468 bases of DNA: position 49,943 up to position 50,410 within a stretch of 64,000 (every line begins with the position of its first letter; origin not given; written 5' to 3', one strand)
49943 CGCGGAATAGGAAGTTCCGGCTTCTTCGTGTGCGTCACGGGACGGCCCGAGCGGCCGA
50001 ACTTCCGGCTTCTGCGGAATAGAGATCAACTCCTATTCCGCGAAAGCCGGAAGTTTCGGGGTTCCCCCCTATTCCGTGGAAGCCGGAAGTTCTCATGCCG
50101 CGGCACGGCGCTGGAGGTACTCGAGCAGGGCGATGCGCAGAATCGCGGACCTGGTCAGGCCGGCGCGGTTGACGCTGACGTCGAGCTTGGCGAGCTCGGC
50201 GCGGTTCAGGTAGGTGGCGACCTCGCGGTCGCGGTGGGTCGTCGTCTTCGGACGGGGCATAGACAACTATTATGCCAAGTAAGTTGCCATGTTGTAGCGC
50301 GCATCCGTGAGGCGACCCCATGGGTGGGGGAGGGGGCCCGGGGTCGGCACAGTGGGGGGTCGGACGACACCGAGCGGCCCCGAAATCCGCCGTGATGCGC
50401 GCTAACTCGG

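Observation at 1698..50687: Genome-wide array of 11-bp palindromic boxes (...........) in tandem with a 12-bp period: stoperator/met-box-like network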

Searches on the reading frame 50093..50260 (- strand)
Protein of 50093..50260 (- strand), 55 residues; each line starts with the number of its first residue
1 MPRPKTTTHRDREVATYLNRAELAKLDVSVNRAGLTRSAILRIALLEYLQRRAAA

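Call 12: search_protein_families(library=pfam, proteins=[window:50093-50260:-], max_evalue=0.01)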
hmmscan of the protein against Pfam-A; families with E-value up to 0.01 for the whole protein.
window:50093-50260:- (55 aa): 1 family
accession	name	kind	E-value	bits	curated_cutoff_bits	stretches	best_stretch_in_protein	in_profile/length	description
PF01402.27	RHH_1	-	1.4e-05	25.3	20.5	1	17-50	5-38/39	Ribbon-helix-helix protein, copG family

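Call 13: search_protein_families(library=phrogs, proteins=[window:50093-50260:-], max_evalue=0.001)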
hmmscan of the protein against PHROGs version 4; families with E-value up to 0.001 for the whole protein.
window:50093-50260:- (55 aa): 0 families

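Call 29: find_homologous_proteins(query=window:50093-50260:-, max_evalue=0.01)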
Query window:50093-50260:- (55 aa): 1 proteins with E <= 0.01 among 2 candidates. Only proteins of 30 to 97 residues were searched: fused or split forms outside these lengths cannot appear, so this answer is no evidence that the protein stands alone or is whole; find_related_loci, which searches DNA, has no such limit.
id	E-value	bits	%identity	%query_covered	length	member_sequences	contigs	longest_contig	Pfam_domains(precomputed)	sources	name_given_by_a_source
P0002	3.3e-26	106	100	100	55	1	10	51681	PF01402.28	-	-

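Call 31: find_encoding_contigs(protein=P0002, flank=10000, max_places=10)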
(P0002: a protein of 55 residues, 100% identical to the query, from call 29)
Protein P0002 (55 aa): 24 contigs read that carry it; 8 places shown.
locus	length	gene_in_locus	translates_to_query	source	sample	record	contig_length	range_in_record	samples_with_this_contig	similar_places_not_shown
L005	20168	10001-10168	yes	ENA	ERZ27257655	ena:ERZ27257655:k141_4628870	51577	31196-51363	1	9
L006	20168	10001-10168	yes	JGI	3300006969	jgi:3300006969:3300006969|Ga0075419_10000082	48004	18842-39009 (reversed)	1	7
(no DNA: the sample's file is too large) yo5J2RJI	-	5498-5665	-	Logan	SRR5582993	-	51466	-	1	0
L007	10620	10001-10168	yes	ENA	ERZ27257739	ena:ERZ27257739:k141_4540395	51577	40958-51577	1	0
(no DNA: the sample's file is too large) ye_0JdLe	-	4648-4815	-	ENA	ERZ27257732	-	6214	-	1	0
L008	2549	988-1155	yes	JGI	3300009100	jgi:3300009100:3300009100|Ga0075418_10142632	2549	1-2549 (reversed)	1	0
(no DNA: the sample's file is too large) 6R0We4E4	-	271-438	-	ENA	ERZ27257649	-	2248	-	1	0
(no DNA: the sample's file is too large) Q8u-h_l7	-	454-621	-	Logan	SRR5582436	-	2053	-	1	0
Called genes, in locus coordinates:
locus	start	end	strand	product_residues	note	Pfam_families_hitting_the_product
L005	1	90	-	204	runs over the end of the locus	-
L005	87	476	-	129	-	-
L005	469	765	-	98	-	-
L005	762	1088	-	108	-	PF13384:HTH_23 (faint)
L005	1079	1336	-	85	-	-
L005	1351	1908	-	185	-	PF00847:AP2 (weak)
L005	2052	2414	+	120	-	PF12844:HTH_19 (faint), PF13560:HTH_31 (weak)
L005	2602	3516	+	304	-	PF00589:Phage_integrase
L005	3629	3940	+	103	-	-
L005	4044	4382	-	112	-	-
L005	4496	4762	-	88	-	-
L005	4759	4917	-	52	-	-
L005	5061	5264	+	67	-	-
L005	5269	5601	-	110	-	-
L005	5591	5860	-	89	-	-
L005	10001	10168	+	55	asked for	PF01402:RHH_1 (weak)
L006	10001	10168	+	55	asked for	PF01402:RHH_1 (weak)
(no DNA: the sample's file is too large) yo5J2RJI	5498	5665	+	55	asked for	PF01402:RHH_1 (weak)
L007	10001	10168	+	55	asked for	PF01402:RHH_1 (weak)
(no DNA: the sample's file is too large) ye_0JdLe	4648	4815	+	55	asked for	PF01402:RHH_1 (weak)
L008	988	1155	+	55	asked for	PF01402:RHH_1 (weak)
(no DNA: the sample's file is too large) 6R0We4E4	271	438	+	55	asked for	PF01402:RHH_1 (weak)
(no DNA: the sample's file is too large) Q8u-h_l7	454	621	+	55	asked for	PF01402:RHH_1 (weak)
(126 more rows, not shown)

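Call 49: search_dna_similar(query=window:50093-50260:-, collection=phages, mode=protein, max_evalue=0.01, max_rows=15)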
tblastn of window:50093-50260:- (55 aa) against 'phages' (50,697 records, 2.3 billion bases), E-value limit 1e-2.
No match.

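Call 57: search_protein_representatives(protein=P0002)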
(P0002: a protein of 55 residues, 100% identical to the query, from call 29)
Query: 55 residues. Proteins with E-value up to 0.001 (for the whole library): 4; up to 1e-10: 1; up to 1e-30: 0. The best 4 are listed.
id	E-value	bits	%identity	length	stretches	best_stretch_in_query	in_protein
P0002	1.1e-26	106.1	100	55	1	1-55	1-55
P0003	1.1e-05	41.2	43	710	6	12-42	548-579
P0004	2.0e-04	37.4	28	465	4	9-52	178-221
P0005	3.6e-04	36.6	52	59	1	4-54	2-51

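Call 59: find_encoding_contigs(protein=P0005, flank=10000, max_places=6)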
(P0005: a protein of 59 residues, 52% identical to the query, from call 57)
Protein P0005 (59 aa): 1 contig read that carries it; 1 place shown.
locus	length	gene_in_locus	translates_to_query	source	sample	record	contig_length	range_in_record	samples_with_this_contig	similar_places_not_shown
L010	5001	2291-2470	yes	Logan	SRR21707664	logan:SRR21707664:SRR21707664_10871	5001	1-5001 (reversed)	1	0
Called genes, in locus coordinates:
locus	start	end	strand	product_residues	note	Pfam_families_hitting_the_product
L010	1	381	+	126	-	?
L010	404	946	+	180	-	PF07471:Phage_Nu1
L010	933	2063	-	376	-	PF04326:SLFN_AlbA_2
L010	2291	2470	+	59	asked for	PF01402:RHH_1 (weak)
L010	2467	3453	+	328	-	PF01555:N6_N4_Mtase, PF08241:Methyltransf_11 (faint)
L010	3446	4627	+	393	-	PF01555:N6_N4_Mtase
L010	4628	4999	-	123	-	?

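Call 79: search_solved_structures(query=P0002, max_evalue=1, show_alignments=2)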
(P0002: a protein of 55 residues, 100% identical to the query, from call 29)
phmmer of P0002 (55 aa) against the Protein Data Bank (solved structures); distinct sequences matched with E-value up to 1: 3.
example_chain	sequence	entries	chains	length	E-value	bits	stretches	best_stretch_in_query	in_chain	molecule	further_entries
7sub_A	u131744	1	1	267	0.6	14.2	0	23-42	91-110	3-oxoacyl-reductase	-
5cdy_A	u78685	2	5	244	0.91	13.7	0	15-41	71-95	3-oxoacyl-[acyl-carrier protein] reductase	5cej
3ezl_A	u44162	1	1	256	0.95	13.6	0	20-43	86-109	Acetoacetyl-CoA reductase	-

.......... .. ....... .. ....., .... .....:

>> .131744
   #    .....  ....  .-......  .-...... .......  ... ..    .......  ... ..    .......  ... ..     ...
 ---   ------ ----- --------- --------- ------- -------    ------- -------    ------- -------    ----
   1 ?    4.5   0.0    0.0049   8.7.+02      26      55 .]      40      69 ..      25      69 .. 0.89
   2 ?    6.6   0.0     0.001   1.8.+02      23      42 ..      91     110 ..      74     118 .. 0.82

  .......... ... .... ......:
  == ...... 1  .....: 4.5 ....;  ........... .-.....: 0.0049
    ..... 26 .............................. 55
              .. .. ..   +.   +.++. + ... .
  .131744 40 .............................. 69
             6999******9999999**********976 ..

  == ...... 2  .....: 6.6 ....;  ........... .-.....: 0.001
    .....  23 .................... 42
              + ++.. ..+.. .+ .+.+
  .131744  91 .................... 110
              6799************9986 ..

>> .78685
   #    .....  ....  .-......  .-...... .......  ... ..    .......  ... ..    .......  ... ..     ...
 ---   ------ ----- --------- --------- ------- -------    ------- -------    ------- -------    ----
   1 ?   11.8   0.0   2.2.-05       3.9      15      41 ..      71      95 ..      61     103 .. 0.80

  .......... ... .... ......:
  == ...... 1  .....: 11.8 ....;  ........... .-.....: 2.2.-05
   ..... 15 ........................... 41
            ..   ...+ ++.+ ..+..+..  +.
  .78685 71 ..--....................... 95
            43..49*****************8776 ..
